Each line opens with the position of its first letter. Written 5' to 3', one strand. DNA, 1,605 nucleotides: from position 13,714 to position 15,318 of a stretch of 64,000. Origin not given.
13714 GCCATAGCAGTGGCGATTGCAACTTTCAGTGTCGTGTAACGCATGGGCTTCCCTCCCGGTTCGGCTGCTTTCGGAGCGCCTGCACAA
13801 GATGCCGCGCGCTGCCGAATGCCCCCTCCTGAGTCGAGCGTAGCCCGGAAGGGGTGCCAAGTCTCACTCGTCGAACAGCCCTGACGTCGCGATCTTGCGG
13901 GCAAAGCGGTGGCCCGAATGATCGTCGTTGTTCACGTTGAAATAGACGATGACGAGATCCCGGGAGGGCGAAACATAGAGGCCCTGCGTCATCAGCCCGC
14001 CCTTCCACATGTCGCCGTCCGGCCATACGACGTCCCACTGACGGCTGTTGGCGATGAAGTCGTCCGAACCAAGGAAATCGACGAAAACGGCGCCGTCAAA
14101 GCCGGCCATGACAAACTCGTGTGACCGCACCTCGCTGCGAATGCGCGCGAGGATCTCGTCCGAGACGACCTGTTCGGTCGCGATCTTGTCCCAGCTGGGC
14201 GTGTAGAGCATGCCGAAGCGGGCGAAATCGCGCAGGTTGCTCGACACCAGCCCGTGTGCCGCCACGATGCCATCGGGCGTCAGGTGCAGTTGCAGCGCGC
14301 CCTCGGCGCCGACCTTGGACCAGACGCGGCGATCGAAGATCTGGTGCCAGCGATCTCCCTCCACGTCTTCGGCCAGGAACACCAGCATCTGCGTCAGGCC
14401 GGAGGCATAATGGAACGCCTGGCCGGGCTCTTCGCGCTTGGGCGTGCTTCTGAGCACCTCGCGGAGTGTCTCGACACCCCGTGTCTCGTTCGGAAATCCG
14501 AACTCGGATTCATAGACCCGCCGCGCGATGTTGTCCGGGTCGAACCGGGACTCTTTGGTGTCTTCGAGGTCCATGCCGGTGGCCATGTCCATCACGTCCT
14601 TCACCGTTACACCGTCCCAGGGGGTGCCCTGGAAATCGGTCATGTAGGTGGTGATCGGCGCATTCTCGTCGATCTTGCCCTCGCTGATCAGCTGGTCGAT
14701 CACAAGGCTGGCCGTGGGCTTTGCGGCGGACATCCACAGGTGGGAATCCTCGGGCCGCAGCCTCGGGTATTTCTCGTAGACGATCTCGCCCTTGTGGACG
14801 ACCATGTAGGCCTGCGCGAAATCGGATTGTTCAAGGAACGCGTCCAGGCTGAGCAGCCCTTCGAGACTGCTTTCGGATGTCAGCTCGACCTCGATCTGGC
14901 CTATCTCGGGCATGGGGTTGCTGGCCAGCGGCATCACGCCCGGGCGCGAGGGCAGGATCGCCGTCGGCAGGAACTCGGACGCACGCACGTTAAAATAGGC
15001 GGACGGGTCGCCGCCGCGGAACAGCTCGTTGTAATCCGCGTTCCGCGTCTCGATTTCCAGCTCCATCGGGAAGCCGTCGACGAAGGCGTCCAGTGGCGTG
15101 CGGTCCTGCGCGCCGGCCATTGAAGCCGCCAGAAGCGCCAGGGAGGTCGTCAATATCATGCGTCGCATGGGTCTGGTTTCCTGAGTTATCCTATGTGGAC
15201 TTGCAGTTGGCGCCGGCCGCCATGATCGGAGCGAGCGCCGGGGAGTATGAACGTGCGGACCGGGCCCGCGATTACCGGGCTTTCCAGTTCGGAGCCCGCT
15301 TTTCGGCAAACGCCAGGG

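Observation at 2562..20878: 18-kb single-strand cluster coupling exported hydrolases to an acyl-CoA processing module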

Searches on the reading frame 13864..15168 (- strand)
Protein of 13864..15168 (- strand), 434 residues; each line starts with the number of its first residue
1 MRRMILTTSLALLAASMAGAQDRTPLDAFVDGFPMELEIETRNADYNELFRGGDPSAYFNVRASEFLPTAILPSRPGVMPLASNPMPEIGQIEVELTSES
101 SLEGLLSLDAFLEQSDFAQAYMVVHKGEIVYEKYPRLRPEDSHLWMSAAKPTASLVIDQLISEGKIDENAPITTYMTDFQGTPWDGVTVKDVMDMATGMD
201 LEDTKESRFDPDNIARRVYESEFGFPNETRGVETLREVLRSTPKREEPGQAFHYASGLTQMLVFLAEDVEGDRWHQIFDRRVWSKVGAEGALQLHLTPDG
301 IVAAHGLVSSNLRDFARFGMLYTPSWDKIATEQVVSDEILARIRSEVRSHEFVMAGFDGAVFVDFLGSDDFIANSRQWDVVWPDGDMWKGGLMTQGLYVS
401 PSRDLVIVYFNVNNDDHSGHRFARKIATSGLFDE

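Call 8: search_protein_families(library=pfam, proteins=[window:13864-15168:-], max_evalue=0.001)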
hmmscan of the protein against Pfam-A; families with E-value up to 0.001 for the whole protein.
window:13864-15168:- (434 aa): 1 family
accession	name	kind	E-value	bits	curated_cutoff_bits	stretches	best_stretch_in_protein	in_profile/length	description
PF00144.29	Beta-lactamase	-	8e-24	84.8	27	1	120-411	18-309/329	Beta-lactamase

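Call 9: search_protein_families(library=ncbifam, proteins=[window:13864-15168:-], max_evalue=0.00001)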
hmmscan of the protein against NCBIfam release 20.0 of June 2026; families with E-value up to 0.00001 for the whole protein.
window:13864-15168:- (434 aa): 0 families

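Call 20: find_homologous_proteins(query=window:13864-15168:-, max_evalue=1e-30)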
Query window:13864-15168:- (434 aa): 467 proteins with E <= 1e-30 among 8000 candidates; the best 120 are listed.
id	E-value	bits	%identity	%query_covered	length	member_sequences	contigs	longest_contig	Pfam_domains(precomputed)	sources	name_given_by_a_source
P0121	2.6e-292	987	100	100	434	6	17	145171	PF00144.30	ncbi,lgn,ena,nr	ncbi:MAG: serine hydrolase [Rhodobacteraceae bacterium]|nr:serine hydrolase [Paracoccaceae bacterium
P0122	1.9e-264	895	90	100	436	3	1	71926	PF00144.30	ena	-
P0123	2.4e-254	862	86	100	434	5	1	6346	PF00144.30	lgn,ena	-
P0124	1.6e-248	843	86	95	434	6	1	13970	PF00144.30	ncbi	-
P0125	2.0e-243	826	84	96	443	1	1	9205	PF00144.30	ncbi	-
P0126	6.8e-243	824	82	99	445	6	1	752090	PF00144.30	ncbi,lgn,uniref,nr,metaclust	ncbi:serine hydrolase domain-containing protein [Microbulbifer yueqingensis]|uniref:CubicO group pep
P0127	2.4e-240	816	80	100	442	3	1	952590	PF00144.30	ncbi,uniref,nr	ncbi:serine hydrolase domain-containing protein [Microbulbifer aggregans]|uniref:serine hydrolase do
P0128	3.4e-240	815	81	99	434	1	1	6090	PF00144.30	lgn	-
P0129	4.9e-240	815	88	92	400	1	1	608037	PF00144.30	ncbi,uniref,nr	ncbi:serine hydrolase [Nitratireductor sp.]|uniref:serine hydrolase domain-containing protein n=1 Ta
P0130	2.0e-239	813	80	100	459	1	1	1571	PF00144.30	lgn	-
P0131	2.1e-239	813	83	97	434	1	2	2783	PF00144.30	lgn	-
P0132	2.6e-239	812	81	100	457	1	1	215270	PF00144.30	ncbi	-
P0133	5.6e-238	808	81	97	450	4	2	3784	PF00144.30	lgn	-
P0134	7.0e-235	798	82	97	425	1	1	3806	PF00144.30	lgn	-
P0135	3.1e-233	792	79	100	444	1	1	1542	PF00144.30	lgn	-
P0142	1.8e-226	770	79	97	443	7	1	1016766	PF00144.30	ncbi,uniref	ncbi:serine hydrolase domain-containing protein [Roseibium sp.]|uniref:serine hydrolase domain-conta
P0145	5.2e-225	765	78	98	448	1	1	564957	PF00144.30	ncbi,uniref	ncbi:serine hydrolase domain-containing protein [Ferrimonas gelatinilytica]|uniref:Beta-lactamase-re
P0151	7.3e-220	748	77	99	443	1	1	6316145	PF00144.30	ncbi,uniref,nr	ncbi:serine hydrolase [Desulfopila sp. IMCC35008]|uniref:serine hydrolase domain-containing protein 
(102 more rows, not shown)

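Call 21: find_encoding_contigs(protein=P0145, flank=10000, max_places=1)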
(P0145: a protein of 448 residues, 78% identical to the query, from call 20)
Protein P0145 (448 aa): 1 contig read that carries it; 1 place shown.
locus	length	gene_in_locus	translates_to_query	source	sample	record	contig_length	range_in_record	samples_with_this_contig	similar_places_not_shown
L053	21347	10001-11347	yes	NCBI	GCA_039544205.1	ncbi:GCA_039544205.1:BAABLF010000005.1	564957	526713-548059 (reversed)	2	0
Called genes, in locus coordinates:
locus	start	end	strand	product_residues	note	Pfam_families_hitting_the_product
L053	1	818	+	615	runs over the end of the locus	PF00027:cNMP_binding, PF00571:CBS, PF03445:DUF294, PF10335:DUF294_C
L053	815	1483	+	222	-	PF00929:RNase_T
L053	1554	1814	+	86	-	PF11280:DUF3081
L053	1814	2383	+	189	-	PF16694:Cytochrome_P460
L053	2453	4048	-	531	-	PF00005:ABC_tran, PF02463:SMC_N (faint), PF03193:RsgA_GTPase (faint), PF13175:AAA_15 (faint), PF13555:AAA_29 (faint), PF00910:RNA_helicase (faint), PF12848:ABC_tran_Xtn, PF00005:ABC_tran, +3 more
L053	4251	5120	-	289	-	-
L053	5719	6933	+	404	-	PF02515:CoA_transf_3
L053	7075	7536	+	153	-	PF01575:MaoC_dehydratas, PF13452:FAS1_DH_region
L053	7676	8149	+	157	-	PF19315:MC_hydratase, PF01575:MaoC_dehydratas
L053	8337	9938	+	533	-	PF00501:AMP-binding, PF13193:AMP-binding_C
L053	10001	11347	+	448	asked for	PF00144:Beta-lactamase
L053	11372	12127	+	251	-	PF00378:ECH_1, PF16113:ECH_2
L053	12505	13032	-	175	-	PF00588:SpoU_methylase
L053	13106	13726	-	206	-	PF02798:GST_N, PF13417:GST_N_3, PF13409:GST_N_2, PF00043:GST_C, PF13410:GST_C_2 (faint)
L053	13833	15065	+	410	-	PF00571:CBS, PF01769:MgtE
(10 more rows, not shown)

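Call 22: find_encoding_contigs(protein=P0151, flank=10000, max_places=1)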
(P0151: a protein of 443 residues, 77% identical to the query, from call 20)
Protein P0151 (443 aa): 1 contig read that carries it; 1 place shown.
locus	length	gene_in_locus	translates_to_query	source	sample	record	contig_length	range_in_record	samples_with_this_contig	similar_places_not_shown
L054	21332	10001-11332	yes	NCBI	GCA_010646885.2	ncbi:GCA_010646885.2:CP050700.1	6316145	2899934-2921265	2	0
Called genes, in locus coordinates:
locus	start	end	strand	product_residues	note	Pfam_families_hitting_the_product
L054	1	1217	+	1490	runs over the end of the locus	PF09084:NMT1, PF00497:SBP_bac_3, PF00989:PAS (faint), PF24820:Diguanyl_cycl_sensor (faint), PF13426:PAS_9 (faint), PF00497:SBP_bac_3 (weak), PF08448:PAS_4, PF02518:HATPase_c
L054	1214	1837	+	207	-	PF00072:Response_reg, PF08281:Sigma70_r4_2 (weak), PF00196:GerE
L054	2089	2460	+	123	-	PF00072:Response_reg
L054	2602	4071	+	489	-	PF01979:Amidohydro_1, PF07969:Amidohydro_3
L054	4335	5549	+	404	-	PF02515:CoA_transf_3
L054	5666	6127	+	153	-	PF01575:MaoC_dehydratas, PF13452:FAS1_DH_region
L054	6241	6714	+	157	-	PF19315:MC_hydratase (weak), PF01575:MaoC_dehydratas, PF13452:FAS1_DH_region (weak)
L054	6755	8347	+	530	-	PF00501:AMP-binding, PF13193:AMP-binding_C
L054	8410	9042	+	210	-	PF01914:MarC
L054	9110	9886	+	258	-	PF00378:ECH_1, PF16113:ECH_2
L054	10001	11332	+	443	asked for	PF00144:Beta-lactamase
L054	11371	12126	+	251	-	PF00378:ECH_1, PF16113:ECH_2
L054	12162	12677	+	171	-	PF03061:4HBT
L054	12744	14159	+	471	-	PF04966:OprB (weak)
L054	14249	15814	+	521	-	PF01979:Amidohydro_1, PF07969:Amidohydro_3 (weak)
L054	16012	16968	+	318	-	-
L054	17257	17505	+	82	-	-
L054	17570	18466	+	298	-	-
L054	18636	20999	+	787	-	PF06934:CTI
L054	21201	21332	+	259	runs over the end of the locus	PF05990:DUF900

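Call 23: find_encoding_contigs(protein=P0142, flank=10000, max_places=1)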
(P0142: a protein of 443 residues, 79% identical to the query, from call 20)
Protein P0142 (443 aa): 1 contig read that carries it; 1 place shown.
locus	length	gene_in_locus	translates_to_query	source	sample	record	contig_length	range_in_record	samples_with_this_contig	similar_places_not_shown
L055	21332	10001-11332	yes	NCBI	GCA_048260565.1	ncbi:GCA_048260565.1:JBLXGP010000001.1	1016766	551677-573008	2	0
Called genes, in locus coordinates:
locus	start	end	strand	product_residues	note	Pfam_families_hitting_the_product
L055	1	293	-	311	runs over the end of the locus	PF00497:SBP_bac_3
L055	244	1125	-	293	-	-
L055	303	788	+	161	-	-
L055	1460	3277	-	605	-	PF14559:TPR_19 (faint), PF13428:TPR_14 (faint), PF07719:TPR_2 (faint), PF00515:TPR_1 (faint), PF13431:TPR_17 (faint), PF13374:TPR_10 (faint)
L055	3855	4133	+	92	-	-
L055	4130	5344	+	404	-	PF02515:CoA_transf_3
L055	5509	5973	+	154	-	PF19315:MC_hydratase (weak), PF01575:MaoC_dehydratas, PF13452:FAS1_DH_region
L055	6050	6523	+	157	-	PF19315:MC_hydratase (weak), PF01575:MaoC_dehydratas, PF13452:FAS1_DH_region (weak)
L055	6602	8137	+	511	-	PF00501:AMP-binding, PF13193:AMP-binding_C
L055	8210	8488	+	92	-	-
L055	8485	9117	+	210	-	PF01914:MarC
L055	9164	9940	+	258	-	PF00378:ECH_1, PF16113:ECH_2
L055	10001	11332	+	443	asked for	PF00144:Beta-lactamase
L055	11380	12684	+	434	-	PF00144:Beta-lactamase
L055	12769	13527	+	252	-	PF00378:ECH_1, PF16113:ECH_2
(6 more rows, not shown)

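Call 24: search_solved_structures(query=window:13864-15168:-, max_evalue=0.00001)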
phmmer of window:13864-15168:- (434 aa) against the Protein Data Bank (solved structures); distinct sequences matched with E-value up to 0.00001: 19.
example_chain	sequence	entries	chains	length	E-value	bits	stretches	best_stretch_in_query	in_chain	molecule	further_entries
2e8i_A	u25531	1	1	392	1.3e-24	90.3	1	106-417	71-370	6-aminohexanoate-dimer hydrolase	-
2zly_A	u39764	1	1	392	2.5e-24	89.3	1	106-420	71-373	6-aminohexanoate-dimer hydrolase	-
2zm2_A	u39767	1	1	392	2.7e-24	89.2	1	105-420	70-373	6-aminohexanoate-dimer hydrolase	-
2zm7_A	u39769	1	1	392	3.3e-24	88.9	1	106-417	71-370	6-aminohexanoate-dimer hydrolase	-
1wyb_A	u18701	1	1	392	3.3e-24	88.9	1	106-417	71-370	6-aminohexanoate-dimer hydrolase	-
2zm8_A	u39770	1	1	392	6.5e-24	87.9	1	106-420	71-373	6-aminohexanoate-dimer hydrolase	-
3vwl_A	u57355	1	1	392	6.6e-24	87.9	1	106-420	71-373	6-aminohexanoate-dimer hydrolase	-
3vwm_A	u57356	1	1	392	6.6e-24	87.9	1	106-420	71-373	6-aminohexanoate-dimer hydrolase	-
2zm9_A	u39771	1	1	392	6.9e-24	87.8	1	105-420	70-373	6-aminohexanoate-dimer hydrolase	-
3vwn_X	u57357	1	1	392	8.2e-24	87.6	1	106-420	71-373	6-aminohexanoate-dimer hydrolase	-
2zm0_A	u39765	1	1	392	8.9e-24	87.5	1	106-420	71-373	6-aminohexanoate-dimer hydrolase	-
1wyc_A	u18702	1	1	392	1.2e-23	87.1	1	106-417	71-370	6-aminohexanoate-dimer hydrolase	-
3vwp_A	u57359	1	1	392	1.7e-23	86.5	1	106-420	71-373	6-aminohexanoate-dimer hydrolase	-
3vwq_A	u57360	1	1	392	1.7e-23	86.5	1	106-420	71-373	6-aminohexanoate-dimer hydrolase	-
3vwr_A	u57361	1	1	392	2.1e-23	86.2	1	106-420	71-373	6-aminohexanoate-dimer hydrolase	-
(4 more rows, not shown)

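Call 34: search_dna_similar(query=window:13864-15168:-, collection=plasmids, mode=protein, max_evalue=1e-60, max_rows=15)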
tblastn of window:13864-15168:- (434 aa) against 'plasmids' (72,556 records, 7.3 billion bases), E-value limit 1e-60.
Records with a match: 3; places in all: 4; records where one place covers at least 80% of the query: 3.
Best place of each record, by identity: <60% 3.
By first word of the organism name: Persicobacter 1; Vibrio 1; Photobacterium 1.
By predicted mobility (MOB-suite, as given by PLSDB): non-mobilizable 3.
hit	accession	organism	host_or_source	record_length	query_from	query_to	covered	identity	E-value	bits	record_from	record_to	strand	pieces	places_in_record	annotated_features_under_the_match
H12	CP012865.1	Persicobacter sp. JZB09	cell culture,soil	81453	20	434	96%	46.3%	9e-110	362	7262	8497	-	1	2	record has no annotation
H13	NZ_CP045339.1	Vibrio sp. THAF190c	pure culture,Surface of a polyethylene ...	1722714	19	419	92%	38.3%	1e-75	264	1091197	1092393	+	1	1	none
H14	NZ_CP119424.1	Photobacterium sp. DA100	-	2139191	19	419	92%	37.4%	1e-75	264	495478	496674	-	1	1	none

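Call 44: search_solved_structures(query=L054:5666-6127:+, max_evalue=0.00001)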
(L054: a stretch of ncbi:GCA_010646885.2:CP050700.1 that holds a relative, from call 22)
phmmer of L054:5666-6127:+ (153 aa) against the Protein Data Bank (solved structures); distinct sequences matched with E-value up to 0.00001: 17.
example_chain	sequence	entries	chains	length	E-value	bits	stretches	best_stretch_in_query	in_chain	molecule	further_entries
4ffu_A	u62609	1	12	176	3.3e-36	127.5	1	1-150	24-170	oxidase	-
1q6w_A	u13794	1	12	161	1.8e-18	70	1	6-139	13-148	monoamine oxidase regulatory protein, putative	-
6jql_A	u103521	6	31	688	8.9e-13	51.5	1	6-138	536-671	Bifunctional protein PaaZ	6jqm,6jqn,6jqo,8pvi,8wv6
4e3e_A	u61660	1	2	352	8.6e-11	45.1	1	3-153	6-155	MaoC domain protein dehydratase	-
8hgn_A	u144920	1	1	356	1.5e-10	44.3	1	2-152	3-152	Beta-methylmalyl-CoA dehydratase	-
5cpg_A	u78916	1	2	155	1.2e-09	41.4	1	9-120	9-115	(R)-specific enoyl-CoA hydratase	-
5i7n_A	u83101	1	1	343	2.1e-09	40.6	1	7-119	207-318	MaoC-like dehydratase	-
4v12_A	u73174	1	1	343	1.1e-08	38.3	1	4-106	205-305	MAOC LIKE DOMAIN PROTEIN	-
2b3m_A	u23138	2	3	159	1.6e-07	34.5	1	10-109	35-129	hypothetical protein AF1124 | putative dehydratase AF1124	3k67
3ir3_A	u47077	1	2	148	2.5e-07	33.9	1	21-107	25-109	3-hydroxyacyl-thioester dehydratase 2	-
2c2i_A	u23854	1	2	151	3.4e-07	33.4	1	22-114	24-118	RV0130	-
2cdh_S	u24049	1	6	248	1.9e-06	31.1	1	34-107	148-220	DEHYDRATASE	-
4rv2_B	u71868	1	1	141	2.3e-06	30.8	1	8-95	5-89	MaoC family protein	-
1iq6_A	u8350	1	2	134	2.3e-06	30.7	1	12-115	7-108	(R)-SPECIFIC ENOYL-COA HYDRATASE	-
1s9c_A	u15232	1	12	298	2.8e-06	30.5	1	34-107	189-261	Peroxisomal multifunctional enzyme type 2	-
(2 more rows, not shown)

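Call 45: search_solved_structures(query=L054:6241-6714:+, max_evalue=0.00001)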
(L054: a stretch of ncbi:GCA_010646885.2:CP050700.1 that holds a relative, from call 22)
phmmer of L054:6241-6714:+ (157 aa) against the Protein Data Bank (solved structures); distinct sequences matched with E-value up to 0.00001: 9.
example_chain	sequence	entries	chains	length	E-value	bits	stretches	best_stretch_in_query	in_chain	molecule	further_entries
4ffu_A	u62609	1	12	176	1.3e-40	142.1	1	9-155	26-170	oxidase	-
1q6w_A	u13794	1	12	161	4.6e-17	65.6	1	13-153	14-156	monoamine oxidase regulatory protein, putative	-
6jql_A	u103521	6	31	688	1.5e-10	44.4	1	10-139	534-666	Bifunctional protein PaaZ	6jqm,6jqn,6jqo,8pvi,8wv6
1iq6_A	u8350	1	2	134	2e-09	40.8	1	17-127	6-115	(R)-SPECIFIC ENOYL-COA HYDRATASE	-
8hgn_A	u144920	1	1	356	7.3e-09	39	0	11-157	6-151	Beta-methylmalyl-CoA dehydratase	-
5cpg_A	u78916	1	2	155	1e-08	38.5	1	15-147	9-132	(R)-specific enoyl-CoA hydratase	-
4e3e_A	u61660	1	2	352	5.9e-08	36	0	11-157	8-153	MaoC domain protein dehydratase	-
3exz_A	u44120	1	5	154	1.2e-06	31.8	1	12-146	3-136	MaoC-like dehydratase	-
2c2i_A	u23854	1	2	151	9.7e-06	28.8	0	28-129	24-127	RV0130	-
